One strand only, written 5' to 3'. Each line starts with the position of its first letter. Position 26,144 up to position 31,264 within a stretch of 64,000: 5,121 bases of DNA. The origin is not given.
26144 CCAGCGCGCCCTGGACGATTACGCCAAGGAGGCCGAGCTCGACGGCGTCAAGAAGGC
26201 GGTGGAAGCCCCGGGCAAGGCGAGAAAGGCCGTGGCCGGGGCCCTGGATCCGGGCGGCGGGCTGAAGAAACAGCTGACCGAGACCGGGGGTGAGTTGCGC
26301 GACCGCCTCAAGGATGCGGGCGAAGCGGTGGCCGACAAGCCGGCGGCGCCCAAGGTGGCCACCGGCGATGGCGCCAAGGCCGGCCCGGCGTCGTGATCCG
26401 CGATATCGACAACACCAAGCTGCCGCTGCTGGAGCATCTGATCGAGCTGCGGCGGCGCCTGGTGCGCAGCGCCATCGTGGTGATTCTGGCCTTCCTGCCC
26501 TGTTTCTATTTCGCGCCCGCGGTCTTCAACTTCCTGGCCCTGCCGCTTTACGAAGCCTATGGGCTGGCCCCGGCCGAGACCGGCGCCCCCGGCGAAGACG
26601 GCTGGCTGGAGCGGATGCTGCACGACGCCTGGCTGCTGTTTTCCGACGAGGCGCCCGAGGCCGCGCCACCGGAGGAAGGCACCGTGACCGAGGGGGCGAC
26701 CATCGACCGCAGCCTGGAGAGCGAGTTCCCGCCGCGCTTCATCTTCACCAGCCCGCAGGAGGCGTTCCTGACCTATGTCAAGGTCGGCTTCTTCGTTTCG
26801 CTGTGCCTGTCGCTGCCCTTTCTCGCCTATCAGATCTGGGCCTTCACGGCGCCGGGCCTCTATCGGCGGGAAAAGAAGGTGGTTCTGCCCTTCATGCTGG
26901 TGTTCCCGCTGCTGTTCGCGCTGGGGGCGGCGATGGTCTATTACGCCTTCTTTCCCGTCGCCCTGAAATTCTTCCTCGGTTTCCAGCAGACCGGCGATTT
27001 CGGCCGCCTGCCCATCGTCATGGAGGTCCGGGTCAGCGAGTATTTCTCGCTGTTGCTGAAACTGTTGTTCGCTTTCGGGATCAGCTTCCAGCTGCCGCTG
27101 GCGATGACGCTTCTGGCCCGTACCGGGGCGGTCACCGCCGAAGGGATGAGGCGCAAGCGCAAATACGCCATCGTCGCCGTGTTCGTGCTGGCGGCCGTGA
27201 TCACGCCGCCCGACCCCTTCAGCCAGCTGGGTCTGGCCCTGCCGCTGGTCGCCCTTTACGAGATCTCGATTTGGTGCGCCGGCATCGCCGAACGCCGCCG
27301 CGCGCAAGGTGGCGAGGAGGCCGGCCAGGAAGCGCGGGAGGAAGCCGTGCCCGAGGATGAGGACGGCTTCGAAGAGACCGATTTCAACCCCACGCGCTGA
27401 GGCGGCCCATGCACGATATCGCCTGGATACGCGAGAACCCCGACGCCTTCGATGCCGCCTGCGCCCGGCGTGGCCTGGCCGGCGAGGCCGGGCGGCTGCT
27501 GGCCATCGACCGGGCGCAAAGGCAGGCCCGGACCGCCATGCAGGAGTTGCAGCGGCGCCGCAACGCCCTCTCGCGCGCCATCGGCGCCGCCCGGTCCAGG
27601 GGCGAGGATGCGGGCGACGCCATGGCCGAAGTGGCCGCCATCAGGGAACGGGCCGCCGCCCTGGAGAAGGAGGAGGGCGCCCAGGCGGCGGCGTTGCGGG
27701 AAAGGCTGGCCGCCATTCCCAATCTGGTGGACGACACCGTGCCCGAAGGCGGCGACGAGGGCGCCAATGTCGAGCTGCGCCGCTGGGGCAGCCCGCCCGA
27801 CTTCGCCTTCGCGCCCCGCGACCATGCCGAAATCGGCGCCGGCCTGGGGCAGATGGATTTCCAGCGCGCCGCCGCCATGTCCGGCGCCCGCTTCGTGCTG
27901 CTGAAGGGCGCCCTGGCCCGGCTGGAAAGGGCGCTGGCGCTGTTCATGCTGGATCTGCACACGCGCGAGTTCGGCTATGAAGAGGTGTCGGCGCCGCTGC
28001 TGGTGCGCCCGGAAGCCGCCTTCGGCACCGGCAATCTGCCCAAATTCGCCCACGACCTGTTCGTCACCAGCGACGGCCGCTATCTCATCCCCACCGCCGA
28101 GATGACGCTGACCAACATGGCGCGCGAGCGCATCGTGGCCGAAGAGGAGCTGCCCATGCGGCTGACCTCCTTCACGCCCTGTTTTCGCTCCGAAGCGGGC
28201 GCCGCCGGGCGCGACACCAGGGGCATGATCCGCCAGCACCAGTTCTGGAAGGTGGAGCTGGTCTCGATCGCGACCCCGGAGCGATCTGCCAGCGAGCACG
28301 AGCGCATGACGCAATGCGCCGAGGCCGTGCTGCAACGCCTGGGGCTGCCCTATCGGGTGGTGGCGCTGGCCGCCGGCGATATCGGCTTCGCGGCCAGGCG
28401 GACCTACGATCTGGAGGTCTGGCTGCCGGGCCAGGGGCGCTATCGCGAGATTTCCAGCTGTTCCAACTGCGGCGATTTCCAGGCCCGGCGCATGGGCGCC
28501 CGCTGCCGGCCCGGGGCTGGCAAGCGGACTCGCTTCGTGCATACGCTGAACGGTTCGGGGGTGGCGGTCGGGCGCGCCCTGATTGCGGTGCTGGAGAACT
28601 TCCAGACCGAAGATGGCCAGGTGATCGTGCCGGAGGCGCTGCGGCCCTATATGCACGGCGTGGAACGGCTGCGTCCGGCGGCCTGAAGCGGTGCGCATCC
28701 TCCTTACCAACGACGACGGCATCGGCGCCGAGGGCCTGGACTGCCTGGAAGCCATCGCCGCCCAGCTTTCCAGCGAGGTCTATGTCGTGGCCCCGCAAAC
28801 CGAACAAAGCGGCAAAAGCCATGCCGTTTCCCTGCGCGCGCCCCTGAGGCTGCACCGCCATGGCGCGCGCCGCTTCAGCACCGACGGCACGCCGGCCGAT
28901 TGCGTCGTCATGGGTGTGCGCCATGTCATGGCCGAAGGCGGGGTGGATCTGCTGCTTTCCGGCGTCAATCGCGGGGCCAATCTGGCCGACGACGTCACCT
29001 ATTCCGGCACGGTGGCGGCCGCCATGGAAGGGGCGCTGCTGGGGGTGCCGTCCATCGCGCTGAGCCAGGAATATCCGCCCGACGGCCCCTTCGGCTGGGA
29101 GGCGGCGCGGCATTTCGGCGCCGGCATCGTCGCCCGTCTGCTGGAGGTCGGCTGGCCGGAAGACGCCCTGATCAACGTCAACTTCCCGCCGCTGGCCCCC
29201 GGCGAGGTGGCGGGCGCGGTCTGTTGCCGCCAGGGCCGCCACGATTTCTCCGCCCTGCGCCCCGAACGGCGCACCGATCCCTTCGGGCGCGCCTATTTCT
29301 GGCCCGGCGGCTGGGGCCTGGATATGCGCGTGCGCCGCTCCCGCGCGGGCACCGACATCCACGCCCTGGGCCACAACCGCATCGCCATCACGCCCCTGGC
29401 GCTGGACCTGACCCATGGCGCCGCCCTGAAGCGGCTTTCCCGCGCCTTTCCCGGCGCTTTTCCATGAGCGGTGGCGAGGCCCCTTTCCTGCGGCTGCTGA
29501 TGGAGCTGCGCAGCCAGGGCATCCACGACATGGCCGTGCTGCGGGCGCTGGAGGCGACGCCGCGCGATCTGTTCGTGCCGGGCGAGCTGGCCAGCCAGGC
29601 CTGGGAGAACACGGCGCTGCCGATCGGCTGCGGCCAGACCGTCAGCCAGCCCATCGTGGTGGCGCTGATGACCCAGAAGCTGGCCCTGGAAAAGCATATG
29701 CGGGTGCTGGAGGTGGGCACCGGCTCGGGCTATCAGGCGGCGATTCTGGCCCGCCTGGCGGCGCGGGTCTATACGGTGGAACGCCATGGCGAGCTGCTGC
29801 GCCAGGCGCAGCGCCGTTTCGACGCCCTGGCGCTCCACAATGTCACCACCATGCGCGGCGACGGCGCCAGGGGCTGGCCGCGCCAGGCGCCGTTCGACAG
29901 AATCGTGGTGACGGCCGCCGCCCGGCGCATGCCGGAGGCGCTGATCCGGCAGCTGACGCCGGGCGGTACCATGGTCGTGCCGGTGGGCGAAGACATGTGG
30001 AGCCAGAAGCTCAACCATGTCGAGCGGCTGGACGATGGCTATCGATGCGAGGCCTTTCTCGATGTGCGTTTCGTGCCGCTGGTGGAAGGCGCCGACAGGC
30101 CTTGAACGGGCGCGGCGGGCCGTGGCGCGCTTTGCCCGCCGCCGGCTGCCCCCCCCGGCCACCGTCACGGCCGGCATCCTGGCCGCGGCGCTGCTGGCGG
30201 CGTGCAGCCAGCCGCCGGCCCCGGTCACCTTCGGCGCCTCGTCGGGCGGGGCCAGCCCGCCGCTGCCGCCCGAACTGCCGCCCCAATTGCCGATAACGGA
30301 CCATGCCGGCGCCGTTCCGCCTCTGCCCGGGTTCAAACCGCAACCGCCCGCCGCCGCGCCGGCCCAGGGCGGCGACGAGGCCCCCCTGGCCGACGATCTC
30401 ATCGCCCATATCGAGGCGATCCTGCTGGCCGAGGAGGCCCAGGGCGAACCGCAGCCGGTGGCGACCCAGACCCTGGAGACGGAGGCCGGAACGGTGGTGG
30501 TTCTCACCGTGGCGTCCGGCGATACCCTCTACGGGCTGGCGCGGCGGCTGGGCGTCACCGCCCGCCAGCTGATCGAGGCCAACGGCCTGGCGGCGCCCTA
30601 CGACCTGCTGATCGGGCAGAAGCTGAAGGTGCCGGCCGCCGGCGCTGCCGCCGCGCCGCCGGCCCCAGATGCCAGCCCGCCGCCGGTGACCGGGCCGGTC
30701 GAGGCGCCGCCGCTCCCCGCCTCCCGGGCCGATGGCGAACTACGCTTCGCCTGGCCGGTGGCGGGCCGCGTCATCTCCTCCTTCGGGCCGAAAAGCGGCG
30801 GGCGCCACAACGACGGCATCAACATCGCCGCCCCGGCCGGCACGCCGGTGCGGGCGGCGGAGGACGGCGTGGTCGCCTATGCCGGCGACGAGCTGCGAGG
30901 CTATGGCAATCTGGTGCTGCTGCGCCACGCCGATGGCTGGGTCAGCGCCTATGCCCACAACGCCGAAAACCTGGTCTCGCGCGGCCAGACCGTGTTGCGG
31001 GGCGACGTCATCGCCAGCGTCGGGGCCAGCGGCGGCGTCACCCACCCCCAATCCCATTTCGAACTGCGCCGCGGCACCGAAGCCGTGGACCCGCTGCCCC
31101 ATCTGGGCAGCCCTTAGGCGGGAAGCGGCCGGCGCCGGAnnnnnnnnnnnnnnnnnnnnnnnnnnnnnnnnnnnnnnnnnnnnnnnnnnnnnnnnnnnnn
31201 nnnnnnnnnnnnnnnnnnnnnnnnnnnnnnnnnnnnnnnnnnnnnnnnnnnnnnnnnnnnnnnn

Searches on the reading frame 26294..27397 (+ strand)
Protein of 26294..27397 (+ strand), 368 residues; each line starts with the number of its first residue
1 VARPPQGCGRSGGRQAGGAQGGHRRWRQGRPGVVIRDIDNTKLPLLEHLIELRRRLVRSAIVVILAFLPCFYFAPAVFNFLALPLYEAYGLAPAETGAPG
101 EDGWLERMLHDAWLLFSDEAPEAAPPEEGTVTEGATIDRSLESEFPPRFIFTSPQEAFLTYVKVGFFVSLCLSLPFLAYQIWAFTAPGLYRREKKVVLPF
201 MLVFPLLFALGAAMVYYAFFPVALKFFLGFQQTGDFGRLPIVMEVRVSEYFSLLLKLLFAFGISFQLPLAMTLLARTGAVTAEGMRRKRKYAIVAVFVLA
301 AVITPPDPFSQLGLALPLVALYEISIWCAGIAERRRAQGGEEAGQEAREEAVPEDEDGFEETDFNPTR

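Call 41: search_protein_families(library=pfam, proteins=[window:26294-27397:+])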
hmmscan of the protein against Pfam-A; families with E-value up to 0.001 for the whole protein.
window:26294-27397:+ (368 aa): 1 family
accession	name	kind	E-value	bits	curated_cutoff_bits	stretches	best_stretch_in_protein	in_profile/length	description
PF00902.23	TatC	-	2.2e-70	237.1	25.1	1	47-317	1-208/208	Sec-independent protein translocase protein (TatC)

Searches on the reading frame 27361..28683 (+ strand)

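Call 41: search_protein_families(library=pfam, proteins=[window:27361-28683:+])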
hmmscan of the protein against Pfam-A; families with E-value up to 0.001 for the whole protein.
window:27361-28683:+ (441 aa): 2 families
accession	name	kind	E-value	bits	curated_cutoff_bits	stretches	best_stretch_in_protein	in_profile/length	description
PF00587.30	tRNA-synt_2b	-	1.2e-41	143.2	29.3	1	240-414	11-179/179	tRNA synthetase class II core domain (G, H, P, S and T)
PF02403.27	Seryl_tRNA_N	-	2.9e-23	82.6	28.2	1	17-123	1-108/108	Seryl-tRNA synthetase N-terminal domain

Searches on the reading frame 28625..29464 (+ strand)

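Call 41: search_protein_families(library=pfam, proteins=[window:28625-29464:+])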
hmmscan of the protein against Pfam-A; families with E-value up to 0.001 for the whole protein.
window:28625-29464:+ (280 aa): 1 family
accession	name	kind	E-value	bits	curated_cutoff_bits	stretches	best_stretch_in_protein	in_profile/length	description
PF01975.23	SurE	-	1.2e-56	192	22.1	1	25-208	1-187/189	Survival protein SurE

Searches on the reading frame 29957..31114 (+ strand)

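Call 41: search_protein_families(library=pfam, proteins=[window:29957-31114:+])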
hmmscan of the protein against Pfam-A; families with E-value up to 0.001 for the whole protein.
window:29957-31114:+ (386 aa): 2 families
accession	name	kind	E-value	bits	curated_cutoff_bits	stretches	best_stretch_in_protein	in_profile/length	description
PF01551.29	Peptidase_M23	-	1.3e-29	102.6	28.7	1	284-379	2-96/96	Peptidase family M23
PF01476.26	LysM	-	6.5e-14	52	20.9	1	184-226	2-43/43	LysM domain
